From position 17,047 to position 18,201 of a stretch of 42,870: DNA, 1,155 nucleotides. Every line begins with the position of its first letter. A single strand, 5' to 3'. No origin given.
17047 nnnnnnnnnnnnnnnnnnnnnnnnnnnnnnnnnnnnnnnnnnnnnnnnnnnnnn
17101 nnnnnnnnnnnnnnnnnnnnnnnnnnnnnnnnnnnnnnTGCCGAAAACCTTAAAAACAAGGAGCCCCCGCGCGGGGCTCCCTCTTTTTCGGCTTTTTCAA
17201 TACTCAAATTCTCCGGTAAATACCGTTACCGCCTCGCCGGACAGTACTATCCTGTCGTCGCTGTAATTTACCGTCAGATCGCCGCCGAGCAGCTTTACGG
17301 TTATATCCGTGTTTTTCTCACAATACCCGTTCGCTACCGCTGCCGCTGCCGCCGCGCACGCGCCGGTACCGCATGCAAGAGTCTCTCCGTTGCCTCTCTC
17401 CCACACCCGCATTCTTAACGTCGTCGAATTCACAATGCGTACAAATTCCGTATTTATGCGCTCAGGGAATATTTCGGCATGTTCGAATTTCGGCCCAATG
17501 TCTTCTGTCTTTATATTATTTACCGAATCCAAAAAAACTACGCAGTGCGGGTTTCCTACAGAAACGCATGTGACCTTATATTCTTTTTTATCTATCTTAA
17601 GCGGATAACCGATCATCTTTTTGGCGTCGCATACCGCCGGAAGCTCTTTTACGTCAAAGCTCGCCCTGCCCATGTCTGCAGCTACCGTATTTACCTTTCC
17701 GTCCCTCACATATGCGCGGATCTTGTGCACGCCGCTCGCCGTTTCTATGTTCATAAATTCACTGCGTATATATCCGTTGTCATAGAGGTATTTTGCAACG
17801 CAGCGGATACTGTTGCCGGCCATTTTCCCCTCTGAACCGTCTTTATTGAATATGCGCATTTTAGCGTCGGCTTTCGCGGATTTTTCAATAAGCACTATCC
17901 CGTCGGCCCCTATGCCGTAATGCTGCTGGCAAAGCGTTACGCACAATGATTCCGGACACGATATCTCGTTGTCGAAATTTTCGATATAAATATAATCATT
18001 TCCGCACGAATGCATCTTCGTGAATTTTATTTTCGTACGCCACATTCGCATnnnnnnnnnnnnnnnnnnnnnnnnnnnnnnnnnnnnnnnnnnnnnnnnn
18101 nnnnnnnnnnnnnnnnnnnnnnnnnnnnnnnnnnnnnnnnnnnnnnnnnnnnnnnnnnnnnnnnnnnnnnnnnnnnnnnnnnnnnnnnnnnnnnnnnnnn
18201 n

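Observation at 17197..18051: The fused DapF-like domain lacks the first catalytic cysteine (Cys to Ala, codon 17817-17819)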

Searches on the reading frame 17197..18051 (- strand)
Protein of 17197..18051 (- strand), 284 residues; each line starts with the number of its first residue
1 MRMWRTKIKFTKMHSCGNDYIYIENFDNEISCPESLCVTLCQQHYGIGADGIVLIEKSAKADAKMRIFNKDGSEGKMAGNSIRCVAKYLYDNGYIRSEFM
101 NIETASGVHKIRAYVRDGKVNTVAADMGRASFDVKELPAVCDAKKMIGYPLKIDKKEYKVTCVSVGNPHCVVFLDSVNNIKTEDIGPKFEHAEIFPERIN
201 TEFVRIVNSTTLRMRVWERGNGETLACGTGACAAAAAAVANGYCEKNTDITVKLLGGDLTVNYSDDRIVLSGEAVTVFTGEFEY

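Call 5: search_protein_families(library=ncbifam, proteins=[window:17197-18051:-], max_evalue=0.01)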
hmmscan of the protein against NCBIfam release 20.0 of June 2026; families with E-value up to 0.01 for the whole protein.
window:17197-18051:- (284 aa): 3 families
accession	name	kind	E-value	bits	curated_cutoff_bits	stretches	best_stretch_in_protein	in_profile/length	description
TIGR00652.1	DapF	equivalog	2e-83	279.9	114.65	1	8-282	1-268/270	diaminopimelate epimerase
NF038284.1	bifunc_DapF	exception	5.7e-36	124.1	350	1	16-273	18-253/254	bifunctional diaminopimelate epimerase/glutamate racemase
NF047722.1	T3LHypDht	equivalog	0.0089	15.1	550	0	57-125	70-141/341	trans-3-hydroxy-L-proline dehydratase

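Call 6: search_solved_structures(query=window:17200-18051:-, show_alignments=3)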
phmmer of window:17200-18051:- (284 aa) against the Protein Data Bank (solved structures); distinct sequences matched with E-value up to 0.001: 18.
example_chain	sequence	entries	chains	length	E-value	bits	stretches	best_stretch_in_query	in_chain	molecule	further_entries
2otn_A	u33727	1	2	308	6.3e-69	235.6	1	7-284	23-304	Diaminopimelate epimerase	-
9mro_A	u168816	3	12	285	2.8e-67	230.2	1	8-282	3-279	Diaminopimelate epimerase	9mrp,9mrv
3ejx_A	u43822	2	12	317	4e-57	196.9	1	8-280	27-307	Diaminopimelate epimerase, chloroplastic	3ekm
5ha4_A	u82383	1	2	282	1e-47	166.1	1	8-282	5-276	Diaminopimelate epimerase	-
1bwz_A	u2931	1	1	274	1.4e-47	165.6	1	9-280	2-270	PROTEIN (DIAMINOPIMELATE EPIMERASE)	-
2q9h_A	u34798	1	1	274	1.4e-47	165.6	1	9-280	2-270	Diaminopimelate epimerase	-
1gqz_A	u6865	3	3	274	2e-47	165.1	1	9-280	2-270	DIAMINOPIMELATE EPIMERASE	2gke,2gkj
2q9j_A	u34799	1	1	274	4.9e-46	160.5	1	9-280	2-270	Diaminopimelate epimerase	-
8qzy_A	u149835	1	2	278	4.3e-45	157.4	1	8-282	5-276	Diaminopimelate epimerase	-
6d13_A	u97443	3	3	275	3.4e-44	154.5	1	8-280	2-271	Diaminopimelate epimerase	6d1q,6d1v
5ygu_A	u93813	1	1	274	4.7e-44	154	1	9-280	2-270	Diaminopimelate epimerase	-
4ijz_A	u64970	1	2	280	5e-44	153.9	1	9-280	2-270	Diaminopimelate epimerase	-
4ik0_A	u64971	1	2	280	1.6e-43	152.2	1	9-279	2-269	Diaminopimelate epimerase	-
6vck_A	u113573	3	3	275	2.1e-43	151.9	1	8-279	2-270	Diaminopimelate epimerase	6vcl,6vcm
7vdy_A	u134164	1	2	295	4.8e-39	137.6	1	7-282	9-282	O-ureido-serine racemase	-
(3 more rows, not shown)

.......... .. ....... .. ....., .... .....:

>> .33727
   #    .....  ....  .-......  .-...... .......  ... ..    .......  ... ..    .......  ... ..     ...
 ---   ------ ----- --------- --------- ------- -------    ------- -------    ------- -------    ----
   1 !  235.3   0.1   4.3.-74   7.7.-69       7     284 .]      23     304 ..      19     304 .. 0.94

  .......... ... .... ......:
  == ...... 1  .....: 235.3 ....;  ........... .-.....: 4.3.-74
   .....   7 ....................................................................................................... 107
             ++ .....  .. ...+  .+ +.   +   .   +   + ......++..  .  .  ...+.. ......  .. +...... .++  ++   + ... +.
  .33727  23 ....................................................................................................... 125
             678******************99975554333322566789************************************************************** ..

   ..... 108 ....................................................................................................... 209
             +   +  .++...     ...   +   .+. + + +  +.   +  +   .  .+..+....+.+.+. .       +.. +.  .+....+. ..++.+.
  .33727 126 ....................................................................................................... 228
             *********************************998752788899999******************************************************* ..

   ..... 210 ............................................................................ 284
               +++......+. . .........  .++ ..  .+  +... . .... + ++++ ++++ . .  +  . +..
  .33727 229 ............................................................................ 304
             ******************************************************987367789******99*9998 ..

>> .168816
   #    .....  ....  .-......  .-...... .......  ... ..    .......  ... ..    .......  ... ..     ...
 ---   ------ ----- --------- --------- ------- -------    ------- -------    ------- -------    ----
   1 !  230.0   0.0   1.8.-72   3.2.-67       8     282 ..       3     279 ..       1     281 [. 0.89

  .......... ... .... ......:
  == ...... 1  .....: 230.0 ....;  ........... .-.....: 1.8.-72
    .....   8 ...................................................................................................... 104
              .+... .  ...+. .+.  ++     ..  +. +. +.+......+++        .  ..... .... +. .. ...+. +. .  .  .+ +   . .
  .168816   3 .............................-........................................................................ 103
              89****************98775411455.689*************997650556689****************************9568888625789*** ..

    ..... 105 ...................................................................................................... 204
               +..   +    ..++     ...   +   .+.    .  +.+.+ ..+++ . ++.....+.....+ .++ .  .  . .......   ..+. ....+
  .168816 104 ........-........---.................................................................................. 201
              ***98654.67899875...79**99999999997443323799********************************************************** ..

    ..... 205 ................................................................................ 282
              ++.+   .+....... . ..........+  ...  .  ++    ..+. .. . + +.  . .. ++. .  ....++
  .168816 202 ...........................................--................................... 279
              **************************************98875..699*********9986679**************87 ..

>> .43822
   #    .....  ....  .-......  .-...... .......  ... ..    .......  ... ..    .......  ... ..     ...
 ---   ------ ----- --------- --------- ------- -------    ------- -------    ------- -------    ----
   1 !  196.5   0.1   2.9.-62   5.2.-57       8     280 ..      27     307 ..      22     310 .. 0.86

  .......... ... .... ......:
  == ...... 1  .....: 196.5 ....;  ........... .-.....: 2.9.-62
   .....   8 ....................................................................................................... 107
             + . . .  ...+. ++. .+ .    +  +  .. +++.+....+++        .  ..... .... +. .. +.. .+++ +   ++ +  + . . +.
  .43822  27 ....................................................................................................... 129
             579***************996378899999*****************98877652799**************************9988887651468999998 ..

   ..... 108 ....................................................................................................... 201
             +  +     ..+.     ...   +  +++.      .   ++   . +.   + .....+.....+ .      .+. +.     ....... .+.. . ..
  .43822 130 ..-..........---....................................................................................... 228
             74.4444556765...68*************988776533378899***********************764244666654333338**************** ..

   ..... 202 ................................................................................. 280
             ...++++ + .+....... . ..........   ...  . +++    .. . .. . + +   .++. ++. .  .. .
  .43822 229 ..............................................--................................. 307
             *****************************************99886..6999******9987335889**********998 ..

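Call 8: find_homologous_proteins(query=window:17200-18051:-)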
Query window:17200-18051:- (284 aa): 8000 proteins with E <= 0.001 among 8000 candidates; the best 120 are listed.
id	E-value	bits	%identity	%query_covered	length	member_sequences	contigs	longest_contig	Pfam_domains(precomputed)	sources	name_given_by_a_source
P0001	6.7e-137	473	70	100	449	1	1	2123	PF02142.28,PF01678.25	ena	-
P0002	2.2e-136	472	69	100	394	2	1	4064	PF02142.28,PF01678.25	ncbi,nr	ncbi:MAG: diaminopimelate epimerase, partial [Oscillospiraceae bacterium]|nr:diaminopimelate epimera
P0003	5.7e-136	470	69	100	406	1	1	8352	PF02142.28,PF01678.25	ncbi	-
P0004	1.2e-135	469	69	100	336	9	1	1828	PF01678.25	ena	-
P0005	3.9e-134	464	68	100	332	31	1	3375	PF01678.25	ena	-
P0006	9.0e-133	460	68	100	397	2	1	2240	PF02142.28,PF01678.25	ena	-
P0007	3.7e-132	458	68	100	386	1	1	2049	PF02142.28,PF01678.25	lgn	-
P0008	8.2e-132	457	67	100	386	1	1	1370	PF02142.28,PF01678.25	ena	-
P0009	1.1e-130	453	68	100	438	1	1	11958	PF02142.28,PF01678.25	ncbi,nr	ncbi:MAG: diaminopimelate epimerase, partial [Oscillospiraceae bacterium]|nr:diaminopimelate epimera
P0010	1.4e-130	453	67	100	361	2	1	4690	PF01678.25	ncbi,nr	ncbi:MAG: diaminopimelate epimerase, partial [Clostridia bacterium]|nr:diaminopimelate epimerase [Cl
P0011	2.2e-130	452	67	100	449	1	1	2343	PF02142.28,PF01678.25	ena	-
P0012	3.1e-130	452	66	100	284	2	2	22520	PF01678.25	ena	-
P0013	6.4e-130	451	67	100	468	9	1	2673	PF02142.28,PF01678.25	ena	-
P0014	1.1e-129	450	69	98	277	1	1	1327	PF01678.25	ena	-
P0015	1.1e-129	450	67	100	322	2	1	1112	PF01678.25,PF05544.17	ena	-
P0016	1.7e-129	449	65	100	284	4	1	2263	PF01678.25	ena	-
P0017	4.9e-129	448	67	100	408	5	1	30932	PF02142.28,PF01678.25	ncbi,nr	ncbi:MAG: diaminopimelate epimerase, partial [Clostridia bacterium]|nr:diaminopimelate epimerase [Cl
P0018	7.4e-129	447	68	100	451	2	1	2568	PF02142.28,PF01678.25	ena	-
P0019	1.1e-128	446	67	100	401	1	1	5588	PF02142.28,PF01678.25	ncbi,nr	ncbi:MAG: diaminopimelate epimerase, partial [Clostridia bacterium]|nr:diaminopimelate epimerase [Cl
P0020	4.2e-128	445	66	100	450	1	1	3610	PF02142.28,PF01678.25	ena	-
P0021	8.1e-128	444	67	100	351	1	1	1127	PF01678.25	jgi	jgi:carbamoyl-phosphate synthase large subunit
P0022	2.6e-127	442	64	100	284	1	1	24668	PF01678.25,PF05544.17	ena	-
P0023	9.4e-127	440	65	100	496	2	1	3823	PF02142.28,PF01678.25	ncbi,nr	ncbi:MAG: diaminopimelate epimerase, partial [Clostridiales bacterium]|nr:diaminopimelate epimerase 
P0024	1.4e-126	440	66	100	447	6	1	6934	PF02142.28,PF01678.25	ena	-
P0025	3.5e-126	438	63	100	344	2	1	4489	PF01678.25,PF05544.17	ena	-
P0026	8.6e-126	437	66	100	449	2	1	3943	PF02142.28,PF01678.25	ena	-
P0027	4.4e-125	435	65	100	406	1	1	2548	PF02142.28,PF01678.25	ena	-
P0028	8.5e-125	434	65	100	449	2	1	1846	PF02142.28,PF01678.25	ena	-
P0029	4.1e-123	428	65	100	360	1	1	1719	PF01678.25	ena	-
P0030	4.1e-123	428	66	96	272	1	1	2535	PF01678.25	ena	-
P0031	8.0e-123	427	84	77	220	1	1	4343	PF01678.25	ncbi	-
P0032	1.3e-122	427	65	100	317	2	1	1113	PF01678.25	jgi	jgi:carbamoyl-phosphate synthase large subunit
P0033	1.2e-121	423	64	100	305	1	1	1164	PF01678.25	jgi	jgi:carbamoyl-phosphate synthase large subunit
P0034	1.6e-121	423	64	100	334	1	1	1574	PF01678.25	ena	-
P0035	5.5e-121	421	63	100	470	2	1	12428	PF02142.28,PF01678.25,PF05544.17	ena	-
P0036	1.6e-120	420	66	100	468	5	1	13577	PF02142.28,PF01678.25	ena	-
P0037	1.7e-120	420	61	100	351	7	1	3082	PF01678.25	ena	-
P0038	1.9e-120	419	62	100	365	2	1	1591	PF01678.25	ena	-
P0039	3.5e-120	419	57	100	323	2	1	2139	PF01678.25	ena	-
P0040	4.2e-120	418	62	100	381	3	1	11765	PF01678.25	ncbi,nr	ncbi:MAG: diaminopimelate epimerase, partial [Clostridia bacterium]|nr:diaminopimelate epimerase [Cl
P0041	5.5e-120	418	63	100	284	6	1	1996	PF01678.25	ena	-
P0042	1.7e-119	416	61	100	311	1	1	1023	PF01678.25,PF05544.17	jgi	jgi:carbamoyl-phosphate synthase large subunit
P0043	8.9e-118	411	62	100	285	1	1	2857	PF01678.25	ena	-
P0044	2.1e-117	409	61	100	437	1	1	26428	PF02142.28,PF01678.25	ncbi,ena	-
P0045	2.9e-117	409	61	100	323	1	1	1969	PF01678.25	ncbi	-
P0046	9.6e-117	407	62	100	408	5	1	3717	PF02142.28,PF01678.25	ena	-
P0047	1.1e-116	407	62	100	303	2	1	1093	PF01678.25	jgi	jgi:carbamoyl-phosphate synthase large subunit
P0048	1.4e-116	407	61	100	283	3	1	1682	PF01678.25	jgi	jgi:carbamoyl-phosphate synthase large subunit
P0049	1.6e-116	407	60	100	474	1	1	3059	PF02142.28,PF01678.25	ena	-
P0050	4.7e-116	405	60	100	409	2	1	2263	PF02142.28,PF01678.25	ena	-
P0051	7.1e-116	404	61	100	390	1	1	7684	PF02142.28,PF01678.25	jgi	jgi:carbamoyl-phosphate synthase large subunit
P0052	1.0e-115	404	59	100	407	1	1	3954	PF02142.28,PF01678.25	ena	-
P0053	1.0e-115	404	60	100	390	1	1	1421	PF02142.28,PF01678.25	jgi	jgi:carbamoyl-phosphate synthase large subunit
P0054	1.0e-115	404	64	100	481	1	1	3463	PF02142.28,PF01678.25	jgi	jgi:carbamoyl-phosphate synthase large subunit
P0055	1.8e-115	403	61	100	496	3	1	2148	PF02142.28,PF01678.25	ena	-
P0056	1.9e-115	403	64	100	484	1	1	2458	PF02142.28,PF01678.25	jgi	jgi:carbamoyl-phosphate synthase large subunit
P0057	1.9e-115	403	61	100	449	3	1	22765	PF02142.28,PF01678.25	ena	-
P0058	2.0e-115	403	61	100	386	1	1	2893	PF02142.28,PF01678.25,PF05544.17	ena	-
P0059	3.7e-115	402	60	100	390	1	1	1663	PF02142.28,PF01678.25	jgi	jgi:carbamoyl-phosphate synthase large subunit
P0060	8.2e-115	401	57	100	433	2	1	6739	PF02142.28,PF01678.25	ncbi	-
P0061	8.6e-115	401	69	88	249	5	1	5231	PF01678.25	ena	-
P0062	8.8e-115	401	58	100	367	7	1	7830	PF01678.25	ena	-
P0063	8.9e-115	401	59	97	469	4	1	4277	PF02142.28,PF01678.25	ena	-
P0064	1.3e-114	400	60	100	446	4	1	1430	PF02142.28,PF01678.25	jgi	jgi:carbamoyl-phosphate synthase large subunit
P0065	1.3e-114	400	58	100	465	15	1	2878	PF02142.28,PF01678.25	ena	-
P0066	1.4e-114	400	59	100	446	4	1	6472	PF02142.28,PF01678.25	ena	-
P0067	1.6e-114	400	61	100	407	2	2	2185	PF02142.28,PF01678.25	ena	-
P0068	2.4e-114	399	58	100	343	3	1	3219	PF01678.25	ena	-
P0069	3.1e-114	399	59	100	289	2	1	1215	PF01678.25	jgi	jgi:carbamoyl-phosphate synthase large subunit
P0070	5.2e-114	398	59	96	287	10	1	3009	PF01678.25,PF05544.17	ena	-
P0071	1.0e-113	397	62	94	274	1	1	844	PF01678.25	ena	-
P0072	1.1e-113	397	61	100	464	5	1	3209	PF02142.28,PF01678.25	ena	-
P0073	1.3e-113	397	60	100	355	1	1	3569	PF02567.22,PF01678.25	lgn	-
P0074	2.3e-113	396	58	100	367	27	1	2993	PF01678.25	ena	-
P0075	3.3e-113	396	62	100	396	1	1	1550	PF02142.28,PF01678.25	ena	-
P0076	3.8e-113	395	58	100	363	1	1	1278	PF01678.25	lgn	-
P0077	1.1e-112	394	59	100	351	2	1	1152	PF01678.25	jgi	jgi:carbamoyl-phosphate synthase large subunit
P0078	1.9e-112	393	62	100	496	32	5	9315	PF02142.28,PF01678.25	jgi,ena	-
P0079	2.8e-112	393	61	96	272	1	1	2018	PF01678.25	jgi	jgi:carbamoyl-phosphate synthase large subunit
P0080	2.9e-112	393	59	100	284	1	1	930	PF01678.25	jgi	jgi:carbamoyl-phosphate synthase large subunit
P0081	3.3e-112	392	60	100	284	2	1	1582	PF01678.25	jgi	jgi:carbamoyl-phosphate synthase large subunit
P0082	5.4e-112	392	60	100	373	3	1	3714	PF01678.25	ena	-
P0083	8.8e-112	391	60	100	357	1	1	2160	PF01678.25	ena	-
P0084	9.4e-112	391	57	100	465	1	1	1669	PF02142.28,PF01678.25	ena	-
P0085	1.2e-111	391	58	100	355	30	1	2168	PF01678.25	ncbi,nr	ncbi:MAG: diaminopimelate epimerase, partial [Oscillospiraceae bacterium]|nr:diaminopimelate epimera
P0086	1.8e-111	390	60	100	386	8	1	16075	PF02142.28,PF01678.25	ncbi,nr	ncbi:MAG: diaminopimelate epimerase, partial [Ruminococcaceae bacterium]|nr:diaminopimelate epimeras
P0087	1.8e-111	390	61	98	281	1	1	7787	PF01678.25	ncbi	-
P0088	1.8e-111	390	57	100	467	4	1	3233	PF02142.28,PF01678.25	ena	-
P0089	1.9e-111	390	57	100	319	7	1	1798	PF01678.25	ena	-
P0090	2.3e-111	390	61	97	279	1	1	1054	PF01678.25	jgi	-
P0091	3.2e-111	389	61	100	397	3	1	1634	PF02142.28,PF01678.25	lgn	-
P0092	5.5e-111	388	59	100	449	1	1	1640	PF02142.28,PF01678.25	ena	-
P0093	6.3e-111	388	58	100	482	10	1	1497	PF02142.28,PF01678.25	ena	-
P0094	7.2e-111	388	60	96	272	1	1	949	PF01678.25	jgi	jgi:carbamoyl-phosphate synthase large subunit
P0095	8.8e-111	388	58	100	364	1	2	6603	PF01678.25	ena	-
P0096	9.0e-111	388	61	100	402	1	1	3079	PF02142.28,PF01678.25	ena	-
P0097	1.1e-110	387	61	100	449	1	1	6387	PF02142.28,PF01678.25,PF05544.17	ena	-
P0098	1.3e-110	387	60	100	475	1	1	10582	PF02142.28,PF01678.25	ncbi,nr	ncbi:MAG: diaminopimelate epimerase, partial [Clostridia bacterium]|nr:diaminopimelate epimerase [Cl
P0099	1.5e-110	387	63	95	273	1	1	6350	PF01678.25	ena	-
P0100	1.6e-110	387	59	100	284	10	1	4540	PF01678.25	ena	-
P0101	2.1e-110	387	59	96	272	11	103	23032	PF01678.25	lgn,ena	-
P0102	2.4e-110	386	60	100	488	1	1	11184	PF02142.28,PF01678.25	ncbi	-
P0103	3.3e-110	386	60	100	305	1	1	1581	PF01678.25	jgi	jgi:carbamoyl-phosphate synthase large subunit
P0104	3.5e-110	386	62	95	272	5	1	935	PF01678.25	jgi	jgi:carbamoyl-phosphate synthase large subunit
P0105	4.4e-110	385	64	96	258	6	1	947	PF01678.25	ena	-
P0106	7.1e-110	385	57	100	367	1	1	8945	PF01678.25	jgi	jgi:carbamoyl-phosphate synthase large subunit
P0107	7.4e-110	385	60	100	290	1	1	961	PF01678.25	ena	-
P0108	8.1e-110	385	60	98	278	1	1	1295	PF01678.25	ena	-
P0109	9.0e-110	384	59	100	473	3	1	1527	PF02142.28,PF01678.25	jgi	jgi:carbamoyl-phosphate synthase large subunit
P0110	9.2e-110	384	60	100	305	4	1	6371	PF01678.25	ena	-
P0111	9.7e-110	384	58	100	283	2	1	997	PF01678.25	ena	-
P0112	1.1e-109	384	62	95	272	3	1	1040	PF01678.25,PF05544.17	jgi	jgi:carbamoyl-phosphate synthase large subunit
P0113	1.5e-109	384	63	94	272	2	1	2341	PF01678.25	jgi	jgi:carbamoyl-phosphate synthase large subunit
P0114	1.9e-109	383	60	100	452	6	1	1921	PF02142.28,PF01678.25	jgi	jgi:carbamoyl-phosphate synthase large subunit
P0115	5.8e-109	382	60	100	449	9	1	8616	PF02142.28,PF01678.25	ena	-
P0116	1.0e-108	381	60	98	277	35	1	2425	PF01678.25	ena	-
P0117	1.1e-108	381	58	100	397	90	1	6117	PF02142.28,PF01678.25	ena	-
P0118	1.1e-108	381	60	100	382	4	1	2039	PF01678.25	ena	-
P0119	1.4e-108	380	59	98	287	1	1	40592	PF01678.25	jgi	-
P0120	1.5e-108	380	68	82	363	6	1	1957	PF01678.25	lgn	-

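Call 19: find_encoding_contigs(protein=P0119, flank=10000, max_places=3)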
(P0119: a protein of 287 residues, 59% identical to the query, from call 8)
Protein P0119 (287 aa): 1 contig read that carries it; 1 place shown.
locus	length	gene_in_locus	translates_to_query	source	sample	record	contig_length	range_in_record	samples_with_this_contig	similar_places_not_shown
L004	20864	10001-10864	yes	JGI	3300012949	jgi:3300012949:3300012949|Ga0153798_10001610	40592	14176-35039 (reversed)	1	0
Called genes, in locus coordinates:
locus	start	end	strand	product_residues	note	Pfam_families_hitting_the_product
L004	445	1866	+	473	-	PF00206:Lyase_1, PF10397:ADSL_C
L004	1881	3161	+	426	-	PF00709:Adenylsucc_synt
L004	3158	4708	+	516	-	PF00117:GATase, PF07722:Peptidase_C26, PF02540:NAD_synthase (weak), PF00958:GMP_synt_C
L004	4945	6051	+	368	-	PF00310:GATase_2, PF13522:GATase_6 (weak), PF13537:GATase_7 (faint)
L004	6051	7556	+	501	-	PF00037:Fer4 (faint), PF14697:Fer4_21 (weak), PF12838:Fer4_7 (weak), PF13187:Fer4_9 (weak), PF01645:Glu_synthase, PF00478:IMPDH (weak), PF04898:Glu_syn_central, PF01070:FMN_dh (weak), +1 more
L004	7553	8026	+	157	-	PF12838:Fer4_7 (faint), PF13484:Fer4_16 (faint), PF13187:Fer4_9 (faint), PF12797:Fer4_2 (faint), PF13237:Fer4_10 (faint), PF13247:Fer4_11, PF12837:Fer4_6, PF00037:Fer4, +1 more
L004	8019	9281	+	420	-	PF03721:UDPG_MGDP_dh_N (faint), PF07992:Pyr_redox_2, PF13738:Pyr_redox_3 (weak), PF00070:Pyr_redox, PF18267:Rubredoxin_C (weak)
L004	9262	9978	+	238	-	PF01493:GXGXG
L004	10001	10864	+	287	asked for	PF01678:DAP_epimerase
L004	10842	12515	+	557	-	PF01656:CbiA (weak), PF06418:CTP_synth_N, PF00117:GATase, PF07722:Peptidase_C26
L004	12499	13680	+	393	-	PF00155:Aminotran_1_2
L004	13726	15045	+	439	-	PF03951:Gln-synt_N, PF00120:Gln-synt_C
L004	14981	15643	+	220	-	PF00072:Response_reg (weak), PF03861:ANTAR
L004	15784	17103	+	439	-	PF02812:ELFV_dehydrog_N, PF00208:ELFV_dehydrog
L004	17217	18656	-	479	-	PF02386:TrkH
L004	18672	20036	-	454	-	PF00070:Pyr_redox (faint), PF01262:AlaDh_PNT_C (faint), PF01488:Shikimate_DH (faint), PF02254:TrkA_N, PF02737:3HCDH_N (faint), PF02080:TrkA_C, PF02254:TrkA_N, PF02080:TrkA_C, +4 more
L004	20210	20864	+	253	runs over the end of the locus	PF00376:MerR, PF13411:MerR_1, PF09278:MerR-DNA-bind (weak), PF07739:TipAS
